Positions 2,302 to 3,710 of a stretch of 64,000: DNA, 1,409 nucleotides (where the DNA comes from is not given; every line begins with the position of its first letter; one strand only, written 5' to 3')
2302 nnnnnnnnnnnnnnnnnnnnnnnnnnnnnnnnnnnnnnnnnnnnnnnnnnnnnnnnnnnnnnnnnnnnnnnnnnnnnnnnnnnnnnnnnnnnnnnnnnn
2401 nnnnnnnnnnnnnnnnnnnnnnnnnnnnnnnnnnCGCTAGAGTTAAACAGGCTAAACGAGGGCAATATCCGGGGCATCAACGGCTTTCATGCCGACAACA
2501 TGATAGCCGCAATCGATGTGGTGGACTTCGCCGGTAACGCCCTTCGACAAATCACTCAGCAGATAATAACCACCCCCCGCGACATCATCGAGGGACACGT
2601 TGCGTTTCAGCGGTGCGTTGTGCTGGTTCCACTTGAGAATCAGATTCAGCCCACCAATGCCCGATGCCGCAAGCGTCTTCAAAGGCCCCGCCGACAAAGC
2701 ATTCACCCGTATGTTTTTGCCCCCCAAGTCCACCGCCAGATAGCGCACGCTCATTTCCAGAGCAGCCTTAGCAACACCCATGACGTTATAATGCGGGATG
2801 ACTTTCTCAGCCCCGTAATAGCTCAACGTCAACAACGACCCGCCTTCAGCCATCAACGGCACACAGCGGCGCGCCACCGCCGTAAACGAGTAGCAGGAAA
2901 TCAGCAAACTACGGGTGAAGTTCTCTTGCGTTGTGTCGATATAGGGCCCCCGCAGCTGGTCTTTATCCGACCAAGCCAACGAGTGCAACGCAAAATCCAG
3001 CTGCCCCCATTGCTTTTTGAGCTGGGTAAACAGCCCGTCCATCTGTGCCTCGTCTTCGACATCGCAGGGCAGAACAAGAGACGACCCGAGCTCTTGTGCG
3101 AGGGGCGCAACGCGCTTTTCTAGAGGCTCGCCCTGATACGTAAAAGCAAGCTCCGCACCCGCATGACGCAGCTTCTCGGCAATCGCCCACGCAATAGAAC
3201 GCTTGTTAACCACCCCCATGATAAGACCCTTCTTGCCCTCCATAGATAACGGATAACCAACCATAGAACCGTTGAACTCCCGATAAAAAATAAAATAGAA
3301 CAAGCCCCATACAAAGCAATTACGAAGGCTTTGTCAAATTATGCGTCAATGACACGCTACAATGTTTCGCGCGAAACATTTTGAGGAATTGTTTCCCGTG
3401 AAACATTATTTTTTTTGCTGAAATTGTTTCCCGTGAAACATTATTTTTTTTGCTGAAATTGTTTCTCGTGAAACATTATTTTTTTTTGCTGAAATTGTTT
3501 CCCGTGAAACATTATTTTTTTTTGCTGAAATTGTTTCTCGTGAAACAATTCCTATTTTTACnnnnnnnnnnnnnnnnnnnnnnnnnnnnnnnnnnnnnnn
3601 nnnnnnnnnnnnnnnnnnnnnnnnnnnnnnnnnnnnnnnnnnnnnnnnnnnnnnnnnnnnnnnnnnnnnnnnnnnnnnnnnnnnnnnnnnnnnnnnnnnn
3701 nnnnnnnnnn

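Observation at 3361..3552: Second tandem parS-like array (5 + 1 copies, 35-36 bp phase) upstream of fabI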

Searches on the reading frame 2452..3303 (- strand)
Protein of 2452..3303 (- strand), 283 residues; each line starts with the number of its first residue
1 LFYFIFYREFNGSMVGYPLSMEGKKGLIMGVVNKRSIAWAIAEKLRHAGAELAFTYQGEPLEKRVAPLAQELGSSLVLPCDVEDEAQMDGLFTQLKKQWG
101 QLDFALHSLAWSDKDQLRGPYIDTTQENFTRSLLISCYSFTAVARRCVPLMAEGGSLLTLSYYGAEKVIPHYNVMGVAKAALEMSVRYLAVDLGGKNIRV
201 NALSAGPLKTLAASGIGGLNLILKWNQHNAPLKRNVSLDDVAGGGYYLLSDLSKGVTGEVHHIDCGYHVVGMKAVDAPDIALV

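Call 10: search_protein_families(library=pfam, proteins=[window:2452-3303:-])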
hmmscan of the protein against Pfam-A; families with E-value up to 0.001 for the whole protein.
window:2452-3303:- (283 aa): 2 families
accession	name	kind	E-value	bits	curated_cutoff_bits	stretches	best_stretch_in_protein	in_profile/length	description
PF13561.12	adh_short_C2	-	2.1e-86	289.8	27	1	30-268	1-236/236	Enoyl-(Acyl carrier protein) reductase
PF00106.31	adh_short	-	1e-17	64.7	26.6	1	35-211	10-185/195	short chain dehydrogenase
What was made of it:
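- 2452..3264 (-): fabI (enoyl-ACP reductase), 270 aa, the gene downstream of the array. Pfam PF13561, E = 2e-86 (call 10).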

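Call 34: find_homologous_proteins(query=window:2452-3264:-, max_evalue=1e-60)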
Query window:2452-3264:- (270 aa): 7999 proteins with E <= 1e-60 among 8000 candidates; the best 120 are listed.
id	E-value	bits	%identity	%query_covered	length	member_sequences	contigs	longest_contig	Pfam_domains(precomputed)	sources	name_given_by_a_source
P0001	5.8e-162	556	91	100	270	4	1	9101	PF13561.13,PF00106.32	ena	-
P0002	6.5e-130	450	73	100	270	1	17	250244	PF13561.13,PF00106.32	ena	-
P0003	7.7e-129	447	73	99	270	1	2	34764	PF13561.13,PF00106.32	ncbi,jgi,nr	ncbi:MAG TPA: enoyl-ACP reductase FabI [Rhodospirillaceae bacterium]|nr:enoyl-ACP reductase FabI [Rh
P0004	3.3e-128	445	73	97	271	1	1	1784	PF13561.13,PF00106.32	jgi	-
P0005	3.7e-128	445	71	100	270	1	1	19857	PF13561.13,PF00106.32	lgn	-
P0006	5.9e-128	444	73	97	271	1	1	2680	PF13561.13,PF00106.32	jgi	jgi:enoyl-[acyl-carrier protein] reductase I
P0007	6.7e-128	444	72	97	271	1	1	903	PF13561.13,PF00106.32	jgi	jgi:enoyl-[acyl-carrier protein] reductase I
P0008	1.4e-127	443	72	97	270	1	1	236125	PF13561.13,PF00106.32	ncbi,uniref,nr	ncbi:enoyl-ACP reductase FabI [Telmatospirillum sp. J64-1]|uniref:enoyl-ACP reductase FabI n=1 Tax=T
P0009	1.4e-127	443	73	97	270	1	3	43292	PF13561.13,PF00106.32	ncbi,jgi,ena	jgi:enoyl-[acyl-carrier protein] reductase I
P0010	1.9e-127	442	72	97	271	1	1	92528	PF13561.13,PF00106.32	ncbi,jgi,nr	ncbi:MAG TPA: enoyl-ACP reductase FabI [Telmatospirillum sp.]|nr:enoyl-ACP reductase FabI [Telmatosp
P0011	4.5e-127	441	73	97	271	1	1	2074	PF13561.13,PF00106.32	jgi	jgi:enoyl-[acyl-carrier protein] reductase I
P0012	6.1e-127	441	73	97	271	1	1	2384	PF13561.13,PF00106.32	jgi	jgi:enoyl-[acyl-carrier protein] reductase I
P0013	7.8e-127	440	72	97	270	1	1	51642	PF13561.13,PF00106.32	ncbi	-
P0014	8.8e-127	440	72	97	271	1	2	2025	PF13561.13,PF00106.32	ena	-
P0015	9.2e-127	440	72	97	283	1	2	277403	PF13561.13,PF00106.32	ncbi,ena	-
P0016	1.8e-126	439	71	99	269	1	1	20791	PF13561.13,PF00106.32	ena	-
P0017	2.2e-126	439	71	97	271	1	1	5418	PF13561.13,PF00106.32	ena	-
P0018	3.6e-126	438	72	98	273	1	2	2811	PF13561.13,PF00106.32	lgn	-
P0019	3.7e-126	438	72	99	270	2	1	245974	PF13561.13,PF00106.32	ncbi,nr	ncbi:MAG: enoyl-ACP reductase FabI [Alphaproteobacteria bacterium]|nr:enoyl-ACP reductase FabI [Alph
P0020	5.1e-126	438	71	99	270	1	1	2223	PF13561.13,PF00106.32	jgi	jgi:enoyl-[acyl-carrier protein] reductase I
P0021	5.4e-126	438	72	97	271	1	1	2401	PF13561.13,PF00106.32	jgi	jgi:enoyl-[acyl-carrier protein] reductase I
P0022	8.7e-126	437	70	97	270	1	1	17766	PF13561.13,PF00106.32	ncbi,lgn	-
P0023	9.9e-126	437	72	97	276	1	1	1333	PF13561.13,PF00106.32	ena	-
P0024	1.1e-125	437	70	97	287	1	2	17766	PF13561.13,PF00106.32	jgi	jgi:enoyl-[acyl-carrier protein] reductase I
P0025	1.2e-125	437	70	97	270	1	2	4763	PF13561.13,PF00106.32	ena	-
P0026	1.4e-125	436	71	97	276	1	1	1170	PF13561.13,PF00106.32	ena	-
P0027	1.6e-125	436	72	97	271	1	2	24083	PF13561.13,PF00106.32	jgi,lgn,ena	-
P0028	1.7e-125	436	72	97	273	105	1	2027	PF13561.13,PF00106.32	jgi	-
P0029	1.7e-125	436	71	97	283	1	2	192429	PF13561.13,PF23441.1,PF00106.32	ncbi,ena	-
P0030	1.9e-125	436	71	97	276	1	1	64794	PF13561.13,PF00106.32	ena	-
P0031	2.1e-125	436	71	97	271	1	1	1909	PF13561.13,PF00106.32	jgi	jgi:enoyl-[acyl-carrier protein] reductase I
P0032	2.4e-125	435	73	97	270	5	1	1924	PF13561.13,PF00106.32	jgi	jgi:enoyl-[acyl-carrier protein] reductase I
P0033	2.6e-125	435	71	97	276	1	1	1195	PF13561.13,PF00106.32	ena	-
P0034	2.7e-125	435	72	97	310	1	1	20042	PF13561.13,PF00106.32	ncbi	-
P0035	3.3e-125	435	72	97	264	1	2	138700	PF13561.13,PF00106.32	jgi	jgi:enoyl-[acyl-carrier protein] reductase I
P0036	3.6e-125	435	70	100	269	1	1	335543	PF13561.13,PF00106.32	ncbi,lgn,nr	ncbi:MAG: enoyl-ACP reductase FabI [Rhodospirillales bacterium]|nr:enoyl-ACP reductase FabI [Rhodosp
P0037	5.1e-125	434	71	97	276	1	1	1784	PF13561.13,PF00106.32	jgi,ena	-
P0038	5.7e-125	434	72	97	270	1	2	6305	PF13561.13,PF00106.32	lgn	-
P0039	6.2e-125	434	72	97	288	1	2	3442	PF13561.13,PF00106.32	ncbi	-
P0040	6.2e-125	434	69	100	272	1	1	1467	PF13561.13,PF00106.32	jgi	jgi:enoyl-[acyl-carrier protein] reductase I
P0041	6.6e-125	434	71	97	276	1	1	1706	PF13561.13,PF00106.32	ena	-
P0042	7.2e-125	434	71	97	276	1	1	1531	PF13561.13,PF00106.32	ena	-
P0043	8.5e-125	434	71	97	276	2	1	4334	PF13561.13,PF00106.32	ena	-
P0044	9.2e-125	434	71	97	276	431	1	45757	PF13561.13,PF00106.32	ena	-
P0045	9.3e-125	434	71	97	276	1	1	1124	PF13561.13,PF00106.32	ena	-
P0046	9.7e-125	434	72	97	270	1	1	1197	PF13561.13,PF00106.32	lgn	-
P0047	1.1e-124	433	71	98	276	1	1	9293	PF13561.13,PF00106.32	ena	-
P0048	1.1e-124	433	72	97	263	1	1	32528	PF13561.13,PF00106.32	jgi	jgi:enoyl-[acyl-carrier protein] reductase I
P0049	1.1e-124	433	71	97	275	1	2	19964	PF13561.13,PF00106.32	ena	-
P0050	1.1e-124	433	71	97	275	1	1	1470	PF13561.13,PF00106.32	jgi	-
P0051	1.1e-124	433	71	97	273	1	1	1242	PF13561.13,PF00106.32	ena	-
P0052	1.2e-124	433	72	97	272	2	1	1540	PF13561.13,PF00106.32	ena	-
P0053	1.2e-124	433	71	97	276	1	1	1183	PF13561.13,PF00106.32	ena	-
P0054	1.3e-124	433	71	97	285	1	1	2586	PF13561.13,PF00106.32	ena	-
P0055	1.3e-124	433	71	97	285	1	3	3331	PF13561.13,PF00106.32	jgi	-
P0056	1.3e-124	433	71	97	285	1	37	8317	PF13561.13,PF00106.32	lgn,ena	-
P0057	1.3e-124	433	71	97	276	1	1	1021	PF13561.13,PF00106.32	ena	-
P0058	1.3e-124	433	71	97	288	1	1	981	PF13561.13,PF00106.32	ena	-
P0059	1.4e-124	433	71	100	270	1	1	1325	PF13561.13,PF00106.32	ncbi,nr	ncbi:MAG: enoyl-ACP reductase FabI [Rhodospirillales bacterium]|nr:enoyl-ACP reductase FabI [Rhodosp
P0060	1.4e-124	433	71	97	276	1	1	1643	PF13561.13,PF00106.32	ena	-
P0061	1.6e-124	433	73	94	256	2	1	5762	PF13561.13,PF00106.32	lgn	-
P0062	1.7e-124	433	71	97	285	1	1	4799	PF13561.13,PF00106.32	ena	-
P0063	1.7e-124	433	72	97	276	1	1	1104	PF13561.13,PF00106.32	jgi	-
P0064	1.9e-124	433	72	97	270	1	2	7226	PF13561.13,PF00106.32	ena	-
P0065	1.9e-124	433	71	97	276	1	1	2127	PF13561.13,PF00106.32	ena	-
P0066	1.9e-124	433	71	99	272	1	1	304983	PF13561.13,PF00106.32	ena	-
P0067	2.0e-124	432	72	97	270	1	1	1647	PF13561.13,PF00106.32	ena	-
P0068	2.0e-124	432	72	99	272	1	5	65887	PF13561.13,PF00106.32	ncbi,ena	-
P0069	2.2e-124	432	71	97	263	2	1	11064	PF13561.13,PF00106.32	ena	-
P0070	2.2e-124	432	70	97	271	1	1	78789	PF13561.13,PF00106.32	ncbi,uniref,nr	ncbi:enoyl-ACP reductase FabI [Telmatospirillum sp.]|uniref:enoyl-ACP reductase FabI n=1 Tax=Telmato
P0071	2.2e-124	432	71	97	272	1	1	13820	PF13561.13,PF00106.32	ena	-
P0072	2.3e-124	432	71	99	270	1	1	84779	PF13561.13,PF00106.32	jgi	jgi:enoyl-[acyl-carrier protein] reductase I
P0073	2.3e-124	432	71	97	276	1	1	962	PF13561.13,PF00106.32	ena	-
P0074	2.4e-124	432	70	97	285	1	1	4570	PF13561.13,PF00106.32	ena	-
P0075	2.4e-124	432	71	97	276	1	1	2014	PF13561.13,PF00106.32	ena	-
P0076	2.4e-124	432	71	97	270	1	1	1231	PF13561.13,PF00106.32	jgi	-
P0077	2.6e-124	432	72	97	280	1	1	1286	PF13561.13,PF00106.32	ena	-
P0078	2.6e-124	432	71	97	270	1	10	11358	PF13561.13,PF00106.32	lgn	-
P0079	2.8e-124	432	69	100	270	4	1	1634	PF13561.13,PF00106.32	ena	-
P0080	2.9e-124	432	71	97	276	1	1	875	PF13561.13,PF00106.32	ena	-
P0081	2.9e-124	432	73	97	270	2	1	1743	PF13561.13,PF00106.32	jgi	jgi:enoyl-[acyl-carrier protein] reductase I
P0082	3.1e-124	432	71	97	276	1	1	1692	PF13561.13,PF00106.32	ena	-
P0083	3.2e-124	432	71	97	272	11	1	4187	PF13561.13,PF00106.32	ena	-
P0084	3.2e-124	432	71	96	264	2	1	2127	PF13561.13,PF00106.32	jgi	jgi:enoyl-[acyl-carrier protein] reductase I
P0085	3.3e-124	432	71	97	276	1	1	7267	PF13561.13,PF00106.32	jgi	-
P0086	3.3e-124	432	71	97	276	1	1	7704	PF13561.13,PF00106.32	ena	-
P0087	3.3e-124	432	71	97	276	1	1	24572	PF13561.13,PF00106.32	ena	-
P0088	3.3e-124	432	70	97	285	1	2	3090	PF13561.13,PF00106.32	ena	-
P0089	3.7e-124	432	71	97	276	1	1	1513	PF13561.13,PF00106.32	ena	-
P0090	3.8e-124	432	71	97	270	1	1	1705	PF13561.13,PF00106.32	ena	-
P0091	4.1e-124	431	70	97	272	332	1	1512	PF13561.13,PF00106.32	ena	-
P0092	4.1e-124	431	71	97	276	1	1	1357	PF13561.13,PF00106.32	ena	-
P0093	4.2e-124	431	71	97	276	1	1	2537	PF13561.13,PF00106.32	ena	-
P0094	4.3e-124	431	71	97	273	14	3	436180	PF13561.13,PF00106.32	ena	-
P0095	4.4e-124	431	71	97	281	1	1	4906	PF13561.13,PF00106.32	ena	-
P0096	4.5e-124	431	71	97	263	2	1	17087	PF13561.13,PF00106.32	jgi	jgi:enoyl-[acyl-carrier protein] reductase I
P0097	4.6e-124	431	71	97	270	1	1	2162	PF13561.13,PF23441.1,PF00106.32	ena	-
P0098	4.6e-124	431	71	97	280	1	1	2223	PF13561.13,PF00106.32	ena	-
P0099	4.6e-124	431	71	97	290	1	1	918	PF13561.13,PF00106.32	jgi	jgi:enoyl-[acyl-carrier protein] reductase I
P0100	4.7e-124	431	70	97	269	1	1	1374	PF13561.13,PF00106.32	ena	-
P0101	4.8e-124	431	71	97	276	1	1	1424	PF13561.13,PF00106.32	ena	-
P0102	4.9e-124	431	71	97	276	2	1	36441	PF13561.13,PF00106.32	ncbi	-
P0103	5.3e-124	431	72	97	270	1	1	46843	PF13561.13,PF00106.32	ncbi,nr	ncbi:MAG TPA: enoyl-ACP reductase FabI [Alphaproteobacteria bacterium]|nr:enoyl-ACP reductase FabI [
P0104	5.5e-124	431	72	98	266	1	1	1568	PF13561.13,PF00106.32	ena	-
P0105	5.6e-124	431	71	97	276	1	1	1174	PF13561.13,PF00106.32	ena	-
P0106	6.0e-124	431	71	97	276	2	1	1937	PF13561.13,PF00106.32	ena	-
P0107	6.1e-124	431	71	97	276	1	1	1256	PF13561.13,PF00106.32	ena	-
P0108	6.1e-124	431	71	97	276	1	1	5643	PF13561.13,PF00106.32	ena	-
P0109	6.2e-124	431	71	97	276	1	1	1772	PF13561.13,PF00106.32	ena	-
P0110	6.3e-124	431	71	97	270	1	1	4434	PF13561.13,PF00106.32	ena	-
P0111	6.5e-124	431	71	97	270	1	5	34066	PF13561.13,PF00106.32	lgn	-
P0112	6.7e-124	431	71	97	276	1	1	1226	PF13561.13,PF00106.32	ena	-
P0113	7.0e-124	431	70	100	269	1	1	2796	PF13561.13,PF00106.32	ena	-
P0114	7.1e-124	431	71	97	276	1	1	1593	PF13561.13,PF00106.32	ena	-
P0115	7.3e-124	431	72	99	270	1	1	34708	PF13561.13,PF00106.32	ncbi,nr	ncbi:MAG: enoyl-ACP reductase FabI [Proteobacteria bacterium]|nr:enoyl-ACP reductase FabI [Pseudomon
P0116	7.4e-124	431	71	97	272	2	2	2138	PF13561.13,PF00106.32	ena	-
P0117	7.4e-124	431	70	97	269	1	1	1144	PF13561.13,PF00106.32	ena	-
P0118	7.4e-124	431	71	97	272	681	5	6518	PF13561.13,PF00106.32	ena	-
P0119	7.7e-124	431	72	97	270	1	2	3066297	PF13561.13,PF00106.32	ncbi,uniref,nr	ncbi:enoyl-ACP reductase FabI [Varunaivibrio sulfuroxidans]|uniref:Enoyl-[acyl-carrier-protein] redu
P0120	7.7e-124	431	71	97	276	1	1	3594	PF13561.13,PF00106.32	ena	-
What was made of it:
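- On Noc-binding site (NBS): Gene content and the nearest FabI homologues are alphaproteobacterial (calls 10, 34).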

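Call 35: find_encoding_contigs(protein=P0001, flank=10000, max_places=4)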
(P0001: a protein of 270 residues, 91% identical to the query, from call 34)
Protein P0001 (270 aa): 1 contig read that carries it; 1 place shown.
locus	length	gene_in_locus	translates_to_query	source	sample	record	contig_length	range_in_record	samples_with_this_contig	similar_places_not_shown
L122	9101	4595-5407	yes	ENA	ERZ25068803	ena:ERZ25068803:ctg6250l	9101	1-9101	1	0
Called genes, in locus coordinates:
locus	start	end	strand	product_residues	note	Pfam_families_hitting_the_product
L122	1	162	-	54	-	?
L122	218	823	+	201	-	-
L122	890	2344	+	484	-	-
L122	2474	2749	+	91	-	-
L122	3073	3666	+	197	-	PF12796:Ank_2 (weak), PF13637:Ank_4 (weak), PF13857:Ank_5 (weak), PF00023:Ank, PF12796:Ank_2, PF13637:Ank_4 (weak), PF13857:Ank_5 (weak), PF00023:Ank, +3 more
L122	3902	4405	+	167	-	PF12796:Ank_2, PF00023:Ank, PF13606:Ank_3 (faint), PF13637:Ank_4, PF13857:Ank_5 (weak), PF12796:Ank_2, PF13857:Ank_5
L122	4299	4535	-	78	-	-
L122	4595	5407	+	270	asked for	PF00106:adh_short, PF13561:adh_short_C2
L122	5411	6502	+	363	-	PF01264:Chorismate_synt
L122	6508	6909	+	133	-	PF01502:PRA-CH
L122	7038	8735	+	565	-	PF12796:Ank_2, PF13637:Ank_4 (weak), PF13857:Ank_5, PF12796:Ank_2, PF00023:Ank, PF13857:Ank_5, PF12796:Ank_2, PF12796:Ank_2, +11 more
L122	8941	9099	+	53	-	?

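Call 36: find_encoding_contigs(protein=P0002, flank=10000, max_places=3)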
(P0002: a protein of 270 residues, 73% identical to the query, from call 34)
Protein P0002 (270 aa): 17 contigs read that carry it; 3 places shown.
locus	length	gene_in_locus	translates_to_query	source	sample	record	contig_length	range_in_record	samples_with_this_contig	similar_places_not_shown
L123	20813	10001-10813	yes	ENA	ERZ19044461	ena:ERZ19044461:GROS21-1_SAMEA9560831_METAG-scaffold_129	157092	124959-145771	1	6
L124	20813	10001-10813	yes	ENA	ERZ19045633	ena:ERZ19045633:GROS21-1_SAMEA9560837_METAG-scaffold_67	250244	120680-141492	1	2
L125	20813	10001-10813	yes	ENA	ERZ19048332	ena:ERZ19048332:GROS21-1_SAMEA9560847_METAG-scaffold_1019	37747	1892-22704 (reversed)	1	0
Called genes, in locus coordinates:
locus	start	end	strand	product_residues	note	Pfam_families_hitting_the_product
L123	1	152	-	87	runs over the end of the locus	-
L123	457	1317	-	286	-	PF00582:Usp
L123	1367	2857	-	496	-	PF01636:APH (weak), PF06414:Zeta_toxin (weak), PF13671:AAA_33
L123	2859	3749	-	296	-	PF01545:Cation_efflux, PF16916:ZT_dimer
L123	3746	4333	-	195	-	PF12766:Pyridox_oxase_2 (weak), PF01243:PNPOx_N, PF10590:PNP_phzG_C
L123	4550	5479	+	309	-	PF00226:DnaJ, PF01556:DnaJ_C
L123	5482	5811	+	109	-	PF13591:MerR_2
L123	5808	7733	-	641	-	PF07690:MFS_1, PF01794:Ferric_reduct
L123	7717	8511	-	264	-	PF18509:MCR, PF26390:MamS_MamX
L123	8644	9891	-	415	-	PF03631:Virul_fac_BrkB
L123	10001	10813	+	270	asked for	PF00106:adh_short, PF13561:adh_short_C2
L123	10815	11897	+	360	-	PF01264:Chorismate_synt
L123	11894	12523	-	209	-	PF00072:Response_reg, PF00196:GerE, PF08281:Sigma70_r4_2 (faint)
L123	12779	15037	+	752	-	PF00512:HisKA, PF02518:HATPase_c, PF00072:Response_reg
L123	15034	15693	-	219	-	PF00308:Bac_DnaA (faint), PF22688:Hda_lid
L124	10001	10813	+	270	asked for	PF00106:adh_short, PF13561:adh_short_C2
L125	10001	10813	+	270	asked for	PF00106:adh_short, PF13561:adh_short_C2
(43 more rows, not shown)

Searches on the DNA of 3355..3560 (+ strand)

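Call 67: search_dna_similar(query=window:3355-3560:+, collection=plasmids, mode=distant, max_evalue=1, max_rows=15)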
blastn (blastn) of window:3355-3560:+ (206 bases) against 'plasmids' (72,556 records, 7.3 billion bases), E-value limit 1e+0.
Records with a match: 3; places in all: 4; records where one place covers at least 80% of the query: 0.
Best place of each record, by identity: 95-99% 1; 80-90% 1; 60-80% 1.
By first word of the organism name: Clostridium 1; Phocaeicola 1; Listeria 1.
By predicted mobility (MOB-suite, as given by PLSDB): non-mobilizable 3.
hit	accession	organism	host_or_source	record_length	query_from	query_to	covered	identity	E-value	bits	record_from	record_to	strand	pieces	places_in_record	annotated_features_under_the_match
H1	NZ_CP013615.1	Clostridium perfringens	canine,Pure culture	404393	8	142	66%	67.1%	5e-2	45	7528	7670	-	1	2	none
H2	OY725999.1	Phocaeicola massiliensis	-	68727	50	109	24%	96.0%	6e-1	84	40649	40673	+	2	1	record has no annotation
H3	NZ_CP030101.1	Listeria monocytogenes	Environment,water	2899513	161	196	17%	87.2%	2e-1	43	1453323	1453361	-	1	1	none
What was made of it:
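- Tried and rejected: Only marginal hits (call 67).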
